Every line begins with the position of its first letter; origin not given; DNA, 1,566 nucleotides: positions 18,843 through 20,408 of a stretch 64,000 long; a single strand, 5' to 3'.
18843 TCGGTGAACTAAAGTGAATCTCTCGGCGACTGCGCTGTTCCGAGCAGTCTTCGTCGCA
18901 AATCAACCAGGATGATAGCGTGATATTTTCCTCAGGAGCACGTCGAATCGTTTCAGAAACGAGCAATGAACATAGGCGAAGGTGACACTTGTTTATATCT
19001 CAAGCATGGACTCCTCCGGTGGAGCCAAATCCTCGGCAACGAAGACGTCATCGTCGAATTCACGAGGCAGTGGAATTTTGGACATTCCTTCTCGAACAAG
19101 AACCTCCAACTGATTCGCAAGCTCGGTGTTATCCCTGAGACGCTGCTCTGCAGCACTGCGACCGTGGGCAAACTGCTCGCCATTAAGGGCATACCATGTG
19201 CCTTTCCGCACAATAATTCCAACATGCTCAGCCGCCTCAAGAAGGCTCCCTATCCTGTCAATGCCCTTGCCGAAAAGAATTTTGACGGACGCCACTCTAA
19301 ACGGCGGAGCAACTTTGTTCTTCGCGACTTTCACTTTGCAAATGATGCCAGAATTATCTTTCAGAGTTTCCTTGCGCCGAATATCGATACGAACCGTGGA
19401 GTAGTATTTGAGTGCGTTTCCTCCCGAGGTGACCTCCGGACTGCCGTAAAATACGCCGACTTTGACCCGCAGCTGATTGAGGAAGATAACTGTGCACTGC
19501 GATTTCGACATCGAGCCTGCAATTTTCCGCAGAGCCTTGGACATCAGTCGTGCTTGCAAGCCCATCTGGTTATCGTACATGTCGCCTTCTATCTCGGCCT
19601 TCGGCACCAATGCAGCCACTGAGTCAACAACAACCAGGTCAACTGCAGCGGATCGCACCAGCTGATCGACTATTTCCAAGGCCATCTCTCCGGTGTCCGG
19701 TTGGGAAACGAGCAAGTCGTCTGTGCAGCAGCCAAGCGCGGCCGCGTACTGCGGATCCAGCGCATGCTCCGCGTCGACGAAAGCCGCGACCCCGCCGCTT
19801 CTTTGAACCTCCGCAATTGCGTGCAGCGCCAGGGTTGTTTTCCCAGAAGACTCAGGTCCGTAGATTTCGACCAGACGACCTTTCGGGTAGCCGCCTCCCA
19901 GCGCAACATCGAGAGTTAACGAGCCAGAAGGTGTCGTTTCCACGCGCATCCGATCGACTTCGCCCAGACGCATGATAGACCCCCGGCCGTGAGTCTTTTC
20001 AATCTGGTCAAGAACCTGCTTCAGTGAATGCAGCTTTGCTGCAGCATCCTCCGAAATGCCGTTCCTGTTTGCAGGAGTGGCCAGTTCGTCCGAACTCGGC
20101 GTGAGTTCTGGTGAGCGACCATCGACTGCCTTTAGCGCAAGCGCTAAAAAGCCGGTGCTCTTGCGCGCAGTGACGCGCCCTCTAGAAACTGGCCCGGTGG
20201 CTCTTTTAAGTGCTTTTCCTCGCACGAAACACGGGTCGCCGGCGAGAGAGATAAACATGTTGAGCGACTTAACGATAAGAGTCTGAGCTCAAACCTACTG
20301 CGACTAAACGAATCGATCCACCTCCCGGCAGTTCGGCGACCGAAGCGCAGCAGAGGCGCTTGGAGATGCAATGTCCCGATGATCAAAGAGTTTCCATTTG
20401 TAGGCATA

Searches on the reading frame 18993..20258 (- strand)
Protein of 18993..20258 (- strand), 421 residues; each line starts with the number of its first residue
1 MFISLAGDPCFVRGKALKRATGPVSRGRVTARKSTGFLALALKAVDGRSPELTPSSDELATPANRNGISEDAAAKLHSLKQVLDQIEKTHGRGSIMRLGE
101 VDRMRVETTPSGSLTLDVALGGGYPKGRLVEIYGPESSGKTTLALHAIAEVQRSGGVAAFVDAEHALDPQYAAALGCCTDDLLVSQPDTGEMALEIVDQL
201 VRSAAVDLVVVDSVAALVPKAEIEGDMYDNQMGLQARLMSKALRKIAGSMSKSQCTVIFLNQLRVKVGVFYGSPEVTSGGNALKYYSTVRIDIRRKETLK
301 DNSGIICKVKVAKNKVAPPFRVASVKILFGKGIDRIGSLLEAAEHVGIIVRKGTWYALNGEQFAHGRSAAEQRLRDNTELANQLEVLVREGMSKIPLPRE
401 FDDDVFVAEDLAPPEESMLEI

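Call 12: list_cluster_members(proteins=[window:18993-20258:-, window:37082-38473:+, window:40989-43076:+, window:29222-30739:-, window:22248-25055:-])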
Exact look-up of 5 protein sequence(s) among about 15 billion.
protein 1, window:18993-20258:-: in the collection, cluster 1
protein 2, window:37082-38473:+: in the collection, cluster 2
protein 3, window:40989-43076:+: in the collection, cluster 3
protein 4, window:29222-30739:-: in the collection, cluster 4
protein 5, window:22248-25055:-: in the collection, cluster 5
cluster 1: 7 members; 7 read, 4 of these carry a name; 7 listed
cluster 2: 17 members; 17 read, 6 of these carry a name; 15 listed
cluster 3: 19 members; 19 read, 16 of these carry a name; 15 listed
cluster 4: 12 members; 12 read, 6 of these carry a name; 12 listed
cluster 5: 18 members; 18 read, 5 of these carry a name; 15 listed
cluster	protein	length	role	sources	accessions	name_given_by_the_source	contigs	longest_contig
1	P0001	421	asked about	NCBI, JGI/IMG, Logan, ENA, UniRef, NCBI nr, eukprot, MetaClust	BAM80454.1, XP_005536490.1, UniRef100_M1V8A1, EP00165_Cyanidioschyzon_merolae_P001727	DNA repair and recombination protein RecA, chloroplast precursor [Cyanidioschyzon merolae ... | recombination protein RecA | DNA repair and recombination protein RecA, chloroplast n=1 Tax=Cyanidioschyzon merolae ...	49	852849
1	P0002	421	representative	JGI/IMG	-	recombination protein RecA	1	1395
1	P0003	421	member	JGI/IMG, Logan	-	recombination protein RecA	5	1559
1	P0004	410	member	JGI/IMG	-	recombination protein RecA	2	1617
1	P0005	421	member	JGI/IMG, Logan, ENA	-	-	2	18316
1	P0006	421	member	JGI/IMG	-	-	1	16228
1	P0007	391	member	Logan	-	-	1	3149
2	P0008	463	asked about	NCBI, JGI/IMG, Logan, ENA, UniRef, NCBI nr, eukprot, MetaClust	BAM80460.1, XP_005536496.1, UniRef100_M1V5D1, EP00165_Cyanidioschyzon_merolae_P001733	aquaporin [Cyanidioschyzon merolae strain 10D] | glycerol uptake facilitator-like aquaporin | Aquaporin n=1 Tax=Cyanidioschyzon merolae (strain NIES-3377 / 10D) TaxID=280699 ...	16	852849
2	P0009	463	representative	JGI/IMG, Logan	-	-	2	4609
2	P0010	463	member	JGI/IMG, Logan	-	glycerol uptake facilitator-like aquaporin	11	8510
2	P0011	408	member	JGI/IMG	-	glycerol uptake facilitator-like aquaporin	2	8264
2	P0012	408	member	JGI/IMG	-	glycerol uptake facilitator-like aquaporin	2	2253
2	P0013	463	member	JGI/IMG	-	glycerol uptake facilitator-like aquaporin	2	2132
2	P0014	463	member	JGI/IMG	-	glycerol uptake facilitator-like aquaporin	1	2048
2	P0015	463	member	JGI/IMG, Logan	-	-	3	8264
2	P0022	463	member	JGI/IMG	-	-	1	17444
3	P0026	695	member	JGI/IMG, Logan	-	hypothetical protein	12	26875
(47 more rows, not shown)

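Call 15: find_encoding_contigs(protein=P0026, flank=10000, max_places=10)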
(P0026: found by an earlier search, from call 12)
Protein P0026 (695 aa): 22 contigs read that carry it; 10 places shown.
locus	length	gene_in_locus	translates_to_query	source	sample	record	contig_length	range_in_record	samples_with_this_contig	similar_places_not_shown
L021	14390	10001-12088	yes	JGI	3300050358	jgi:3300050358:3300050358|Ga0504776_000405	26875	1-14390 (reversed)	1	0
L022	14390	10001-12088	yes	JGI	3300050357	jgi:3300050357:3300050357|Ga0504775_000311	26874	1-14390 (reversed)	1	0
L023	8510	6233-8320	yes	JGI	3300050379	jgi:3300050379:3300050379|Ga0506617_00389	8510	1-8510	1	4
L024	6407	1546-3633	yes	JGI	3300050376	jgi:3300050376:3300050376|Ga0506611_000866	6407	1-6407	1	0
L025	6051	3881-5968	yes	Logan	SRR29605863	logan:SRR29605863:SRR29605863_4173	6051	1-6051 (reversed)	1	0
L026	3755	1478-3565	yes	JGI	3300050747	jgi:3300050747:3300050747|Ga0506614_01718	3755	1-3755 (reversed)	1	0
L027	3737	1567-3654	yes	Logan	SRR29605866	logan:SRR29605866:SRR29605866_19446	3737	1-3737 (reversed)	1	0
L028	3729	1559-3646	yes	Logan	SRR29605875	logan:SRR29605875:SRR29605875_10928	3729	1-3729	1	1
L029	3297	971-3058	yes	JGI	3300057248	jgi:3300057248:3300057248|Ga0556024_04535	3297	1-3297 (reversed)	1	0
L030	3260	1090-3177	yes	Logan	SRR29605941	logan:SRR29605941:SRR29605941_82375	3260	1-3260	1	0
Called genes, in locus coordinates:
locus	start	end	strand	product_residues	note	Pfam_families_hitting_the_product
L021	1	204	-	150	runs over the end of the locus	-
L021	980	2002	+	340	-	PF03151:TPT, PF08449:UAA, PF00892:EamA (weak)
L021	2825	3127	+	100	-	-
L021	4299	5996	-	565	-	PF00083:Sugar_tr, PF07690:MFS_1 (weak)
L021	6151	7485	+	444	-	PF00230:MIP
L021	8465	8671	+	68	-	-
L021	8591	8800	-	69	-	-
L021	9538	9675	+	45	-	-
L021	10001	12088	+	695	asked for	PF03159:XRN_N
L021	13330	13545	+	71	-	-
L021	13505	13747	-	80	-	-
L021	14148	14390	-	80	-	?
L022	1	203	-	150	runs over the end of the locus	-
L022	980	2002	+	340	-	PF03151:TPT, PF08449:UAA (weak), PF00892:EamA (weak)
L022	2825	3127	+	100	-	-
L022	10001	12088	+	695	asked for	PF03159:XRN_N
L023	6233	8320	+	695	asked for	PF03159:XRN_N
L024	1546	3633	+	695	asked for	PF03159:XRN_N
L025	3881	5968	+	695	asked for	PF03159:XRN_N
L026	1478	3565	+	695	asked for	PF03159:XRN_N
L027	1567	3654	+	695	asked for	PF03159:XRN_N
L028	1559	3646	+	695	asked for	PF03159:XRN_N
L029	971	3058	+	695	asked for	PF03159:XRN_N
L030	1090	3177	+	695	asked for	PF03159:XRN_N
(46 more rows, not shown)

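Call 16: find_encoding_contigs(protein=P0022, flank=10000, max_places=10)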
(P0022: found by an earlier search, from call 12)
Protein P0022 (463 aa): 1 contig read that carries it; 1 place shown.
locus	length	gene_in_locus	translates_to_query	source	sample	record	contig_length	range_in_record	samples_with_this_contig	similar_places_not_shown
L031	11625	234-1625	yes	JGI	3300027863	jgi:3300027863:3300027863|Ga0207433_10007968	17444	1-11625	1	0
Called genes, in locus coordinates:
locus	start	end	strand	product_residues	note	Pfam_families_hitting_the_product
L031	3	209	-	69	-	?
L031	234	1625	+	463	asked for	PF00230:MIP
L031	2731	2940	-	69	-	-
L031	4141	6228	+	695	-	PF03159:XRN_N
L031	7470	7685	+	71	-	-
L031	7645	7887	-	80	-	-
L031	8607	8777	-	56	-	-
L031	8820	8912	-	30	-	-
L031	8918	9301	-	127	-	-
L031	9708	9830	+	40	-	-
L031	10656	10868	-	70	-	-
